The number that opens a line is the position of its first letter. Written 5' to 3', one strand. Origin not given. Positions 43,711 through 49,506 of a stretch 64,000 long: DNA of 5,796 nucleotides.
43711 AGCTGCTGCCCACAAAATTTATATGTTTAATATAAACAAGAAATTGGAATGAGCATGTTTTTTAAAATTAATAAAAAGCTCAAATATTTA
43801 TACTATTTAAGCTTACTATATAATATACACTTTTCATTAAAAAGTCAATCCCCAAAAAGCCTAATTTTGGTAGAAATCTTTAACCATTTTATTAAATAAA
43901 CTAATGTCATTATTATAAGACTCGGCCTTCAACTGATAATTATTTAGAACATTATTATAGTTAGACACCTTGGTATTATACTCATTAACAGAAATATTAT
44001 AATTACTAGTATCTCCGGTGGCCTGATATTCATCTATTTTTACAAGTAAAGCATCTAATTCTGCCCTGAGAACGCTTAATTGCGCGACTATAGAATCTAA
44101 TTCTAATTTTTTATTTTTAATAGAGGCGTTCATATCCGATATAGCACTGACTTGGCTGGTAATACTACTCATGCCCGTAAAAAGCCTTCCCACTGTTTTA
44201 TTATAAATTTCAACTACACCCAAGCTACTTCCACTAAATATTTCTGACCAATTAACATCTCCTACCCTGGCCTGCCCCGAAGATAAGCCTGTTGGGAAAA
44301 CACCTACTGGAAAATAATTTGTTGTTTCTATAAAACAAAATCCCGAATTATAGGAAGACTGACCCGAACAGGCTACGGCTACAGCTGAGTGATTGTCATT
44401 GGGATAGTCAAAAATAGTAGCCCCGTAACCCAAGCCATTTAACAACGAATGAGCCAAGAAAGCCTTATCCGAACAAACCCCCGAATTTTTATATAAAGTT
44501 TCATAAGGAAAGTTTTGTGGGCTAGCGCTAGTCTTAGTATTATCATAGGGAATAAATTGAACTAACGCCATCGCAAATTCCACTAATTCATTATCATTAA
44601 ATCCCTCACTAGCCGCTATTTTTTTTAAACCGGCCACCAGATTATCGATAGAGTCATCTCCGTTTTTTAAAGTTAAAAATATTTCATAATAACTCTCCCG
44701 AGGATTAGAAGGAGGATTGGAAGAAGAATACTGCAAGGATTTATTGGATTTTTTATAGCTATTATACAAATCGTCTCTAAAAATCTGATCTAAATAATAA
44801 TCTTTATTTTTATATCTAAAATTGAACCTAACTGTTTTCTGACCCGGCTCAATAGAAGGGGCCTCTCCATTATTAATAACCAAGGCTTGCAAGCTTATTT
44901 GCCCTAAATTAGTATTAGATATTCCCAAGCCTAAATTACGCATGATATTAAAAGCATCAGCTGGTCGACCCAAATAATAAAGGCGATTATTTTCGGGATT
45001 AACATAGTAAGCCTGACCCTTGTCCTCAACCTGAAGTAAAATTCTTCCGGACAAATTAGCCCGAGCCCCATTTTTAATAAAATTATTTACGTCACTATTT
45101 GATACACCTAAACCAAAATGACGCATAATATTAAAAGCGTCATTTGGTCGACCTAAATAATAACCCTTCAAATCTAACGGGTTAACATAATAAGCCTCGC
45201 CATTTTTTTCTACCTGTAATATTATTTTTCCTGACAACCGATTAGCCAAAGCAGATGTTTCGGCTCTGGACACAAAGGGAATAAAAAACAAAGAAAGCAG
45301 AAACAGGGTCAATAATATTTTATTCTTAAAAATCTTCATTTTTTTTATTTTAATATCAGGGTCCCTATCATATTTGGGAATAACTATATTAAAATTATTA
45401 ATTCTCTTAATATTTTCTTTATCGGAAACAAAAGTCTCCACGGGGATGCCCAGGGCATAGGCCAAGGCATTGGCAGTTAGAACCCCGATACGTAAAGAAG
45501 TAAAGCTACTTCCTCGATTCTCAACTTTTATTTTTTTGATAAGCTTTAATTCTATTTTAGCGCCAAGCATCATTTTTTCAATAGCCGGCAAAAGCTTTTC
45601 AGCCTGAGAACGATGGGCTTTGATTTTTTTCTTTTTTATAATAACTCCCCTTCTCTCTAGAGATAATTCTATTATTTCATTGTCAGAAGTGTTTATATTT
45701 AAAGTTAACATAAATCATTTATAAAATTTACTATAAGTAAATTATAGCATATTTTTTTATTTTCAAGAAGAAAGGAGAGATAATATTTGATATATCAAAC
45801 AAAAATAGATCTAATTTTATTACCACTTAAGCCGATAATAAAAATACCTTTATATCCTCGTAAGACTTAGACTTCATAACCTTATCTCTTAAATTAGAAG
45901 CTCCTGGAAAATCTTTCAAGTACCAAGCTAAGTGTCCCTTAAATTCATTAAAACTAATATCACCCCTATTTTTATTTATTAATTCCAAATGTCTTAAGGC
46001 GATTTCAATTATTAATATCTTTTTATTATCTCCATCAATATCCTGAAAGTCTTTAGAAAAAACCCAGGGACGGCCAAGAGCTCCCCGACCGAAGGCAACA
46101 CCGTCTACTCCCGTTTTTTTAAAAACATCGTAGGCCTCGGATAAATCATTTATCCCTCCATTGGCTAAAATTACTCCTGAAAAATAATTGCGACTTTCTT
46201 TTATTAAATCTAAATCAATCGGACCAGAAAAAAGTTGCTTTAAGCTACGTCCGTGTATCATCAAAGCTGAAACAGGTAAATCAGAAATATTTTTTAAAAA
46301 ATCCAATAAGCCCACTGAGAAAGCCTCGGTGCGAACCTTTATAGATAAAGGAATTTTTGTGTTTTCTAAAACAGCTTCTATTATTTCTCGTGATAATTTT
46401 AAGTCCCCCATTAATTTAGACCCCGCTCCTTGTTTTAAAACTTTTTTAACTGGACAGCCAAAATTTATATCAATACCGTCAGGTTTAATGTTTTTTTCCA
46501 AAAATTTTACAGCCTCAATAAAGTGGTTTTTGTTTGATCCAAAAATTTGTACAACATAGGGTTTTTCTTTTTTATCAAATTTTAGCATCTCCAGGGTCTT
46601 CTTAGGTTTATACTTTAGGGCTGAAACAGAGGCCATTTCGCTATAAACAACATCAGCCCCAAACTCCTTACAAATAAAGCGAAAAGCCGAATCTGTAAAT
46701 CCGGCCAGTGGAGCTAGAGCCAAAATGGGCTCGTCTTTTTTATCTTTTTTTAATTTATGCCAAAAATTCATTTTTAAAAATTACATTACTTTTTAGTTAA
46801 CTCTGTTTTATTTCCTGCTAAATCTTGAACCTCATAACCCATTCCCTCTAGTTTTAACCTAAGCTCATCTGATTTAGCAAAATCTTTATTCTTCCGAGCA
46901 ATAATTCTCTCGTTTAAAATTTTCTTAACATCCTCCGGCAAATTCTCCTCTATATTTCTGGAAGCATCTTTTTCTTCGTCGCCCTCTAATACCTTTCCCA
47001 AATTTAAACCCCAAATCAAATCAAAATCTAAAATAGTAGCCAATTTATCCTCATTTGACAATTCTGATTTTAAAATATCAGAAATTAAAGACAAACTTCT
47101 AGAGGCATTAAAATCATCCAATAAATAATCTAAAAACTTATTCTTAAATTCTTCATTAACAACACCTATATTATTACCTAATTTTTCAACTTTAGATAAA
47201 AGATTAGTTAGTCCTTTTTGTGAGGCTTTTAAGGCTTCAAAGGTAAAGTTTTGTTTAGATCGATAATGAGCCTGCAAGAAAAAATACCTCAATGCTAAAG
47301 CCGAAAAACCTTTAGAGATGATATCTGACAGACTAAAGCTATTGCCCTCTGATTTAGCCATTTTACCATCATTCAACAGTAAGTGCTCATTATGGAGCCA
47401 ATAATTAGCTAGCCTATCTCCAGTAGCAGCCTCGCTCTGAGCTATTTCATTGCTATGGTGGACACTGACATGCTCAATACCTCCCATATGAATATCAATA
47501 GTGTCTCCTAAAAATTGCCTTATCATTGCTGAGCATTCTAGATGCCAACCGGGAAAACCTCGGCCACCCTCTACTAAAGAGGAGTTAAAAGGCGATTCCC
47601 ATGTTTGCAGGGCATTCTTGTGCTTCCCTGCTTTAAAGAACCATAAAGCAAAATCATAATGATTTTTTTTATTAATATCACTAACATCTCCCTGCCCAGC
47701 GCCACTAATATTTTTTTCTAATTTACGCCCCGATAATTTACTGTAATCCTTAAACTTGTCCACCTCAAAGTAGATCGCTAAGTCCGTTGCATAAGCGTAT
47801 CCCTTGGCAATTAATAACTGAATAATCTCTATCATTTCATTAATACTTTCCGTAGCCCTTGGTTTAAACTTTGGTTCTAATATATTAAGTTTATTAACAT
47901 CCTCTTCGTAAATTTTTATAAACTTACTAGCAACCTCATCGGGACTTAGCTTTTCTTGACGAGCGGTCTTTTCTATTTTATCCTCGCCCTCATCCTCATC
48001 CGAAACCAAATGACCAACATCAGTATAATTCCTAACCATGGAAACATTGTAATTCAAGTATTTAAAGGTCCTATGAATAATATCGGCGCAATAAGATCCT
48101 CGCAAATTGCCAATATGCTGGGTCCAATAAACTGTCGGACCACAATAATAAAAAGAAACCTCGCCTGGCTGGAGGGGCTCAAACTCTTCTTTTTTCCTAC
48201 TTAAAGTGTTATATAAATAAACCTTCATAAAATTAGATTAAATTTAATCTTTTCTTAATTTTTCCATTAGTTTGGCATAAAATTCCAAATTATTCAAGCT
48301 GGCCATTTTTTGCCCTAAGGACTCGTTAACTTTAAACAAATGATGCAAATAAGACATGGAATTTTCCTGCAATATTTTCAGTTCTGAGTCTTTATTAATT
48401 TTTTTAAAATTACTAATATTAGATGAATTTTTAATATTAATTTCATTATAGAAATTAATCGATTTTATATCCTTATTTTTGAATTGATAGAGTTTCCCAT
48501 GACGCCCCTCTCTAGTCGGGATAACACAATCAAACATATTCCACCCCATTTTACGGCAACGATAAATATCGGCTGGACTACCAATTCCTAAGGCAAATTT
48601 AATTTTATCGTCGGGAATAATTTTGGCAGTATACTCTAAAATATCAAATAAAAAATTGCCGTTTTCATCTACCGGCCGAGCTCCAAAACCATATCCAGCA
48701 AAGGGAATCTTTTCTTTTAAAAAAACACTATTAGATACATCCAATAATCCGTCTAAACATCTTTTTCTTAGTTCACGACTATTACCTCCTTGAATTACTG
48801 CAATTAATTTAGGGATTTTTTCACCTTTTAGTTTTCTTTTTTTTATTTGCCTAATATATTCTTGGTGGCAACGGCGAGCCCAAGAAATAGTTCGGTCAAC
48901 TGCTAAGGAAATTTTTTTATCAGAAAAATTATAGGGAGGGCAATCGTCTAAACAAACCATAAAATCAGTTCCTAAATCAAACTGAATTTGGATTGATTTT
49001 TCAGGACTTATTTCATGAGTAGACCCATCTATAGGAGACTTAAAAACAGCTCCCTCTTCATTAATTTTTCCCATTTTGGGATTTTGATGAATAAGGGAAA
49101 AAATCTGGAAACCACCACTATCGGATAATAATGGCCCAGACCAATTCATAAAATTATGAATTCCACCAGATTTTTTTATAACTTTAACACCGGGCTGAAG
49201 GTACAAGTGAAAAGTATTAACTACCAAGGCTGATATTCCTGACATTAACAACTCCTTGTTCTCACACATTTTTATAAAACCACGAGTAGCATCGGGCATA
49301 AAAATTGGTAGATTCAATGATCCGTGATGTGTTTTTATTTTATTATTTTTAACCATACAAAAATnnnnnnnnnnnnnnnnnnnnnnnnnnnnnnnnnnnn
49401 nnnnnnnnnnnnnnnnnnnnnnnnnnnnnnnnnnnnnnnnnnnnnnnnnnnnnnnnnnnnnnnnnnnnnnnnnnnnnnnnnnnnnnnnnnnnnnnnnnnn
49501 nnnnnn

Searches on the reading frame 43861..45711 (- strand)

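Call 14: search_protein_families(library=pfam, proteins=[window:43861-45711:-], max_evalue=0.001)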
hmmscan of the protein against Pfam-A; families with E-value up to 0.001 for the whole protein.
window:43861-45711:- (616 aa): 2 families
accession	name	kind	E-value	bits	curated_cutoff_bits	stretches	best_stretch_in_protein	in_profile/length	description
PF00814.31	TsaD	-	6.3e-08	33.1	24.8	1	32-91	25-84/264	tRNA N6-adenosine threonylcarbamoyltransferase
PF04473.18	DUF553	-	9.5e-05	22.3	20.5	1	387-450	30-106/140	Transglutaminase-like domain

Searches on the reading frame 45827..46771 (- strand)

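Call 14: search_protein_families(library=pfam, proteins=[window:45827-46771:-], max_evalue=0.001)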
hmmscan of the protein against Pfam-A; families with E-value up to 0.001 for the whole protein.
window:45827-46771:- (314 aa): 1 family
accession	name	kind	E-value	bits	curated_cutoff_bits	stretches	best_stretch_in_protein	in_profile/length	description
PF01207.24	Dus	-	6.4e-64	216.5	20.4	1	19-304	2-295/311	Dihydrouridine synthase (Dus)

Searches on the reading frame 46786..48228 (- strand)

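Call 14: search_protein_families(library=pfam, proteins=[window:46786-48228:-], max_evalue=0.001)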
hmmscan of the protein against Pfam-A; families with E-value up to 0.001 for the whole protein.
window:46786-48228:- (480 aa): 3 families
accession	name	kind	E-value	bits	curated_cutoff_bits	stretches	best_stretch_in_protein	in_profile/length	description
PF01406.26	tRNA-synt_1e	-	4.4e-90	302.5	27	1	16-337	2-300/301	tRNA synthetases class I (C) catalytic domain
PF09334.17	tRNA-synt_1g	-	1e-13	51.3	20.1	2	36-158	13-126/391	tRNA synthetases class I (M)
PF23493.1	CysS_C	-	4.9e-05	23.8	23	1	429-469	3-43/51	Cysteinyl-tRNA ligase anticodon binding domain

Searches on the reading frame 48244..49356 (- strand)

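Call 14: search_protein_families(library=pfam, proteins=[window:48244-49356:-], max_evalue=0.001)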
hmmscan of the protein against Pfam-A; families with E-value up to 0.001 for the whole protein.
window:48244-49356:- (370 aa): 1 family
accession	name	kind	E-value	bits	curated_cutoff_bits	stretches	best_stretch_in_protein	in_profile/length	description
PF01702.25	TGT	-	4.2e-88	296.2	26.3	1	6-369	7-337/357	Queuine tRNA-ribosyltransferase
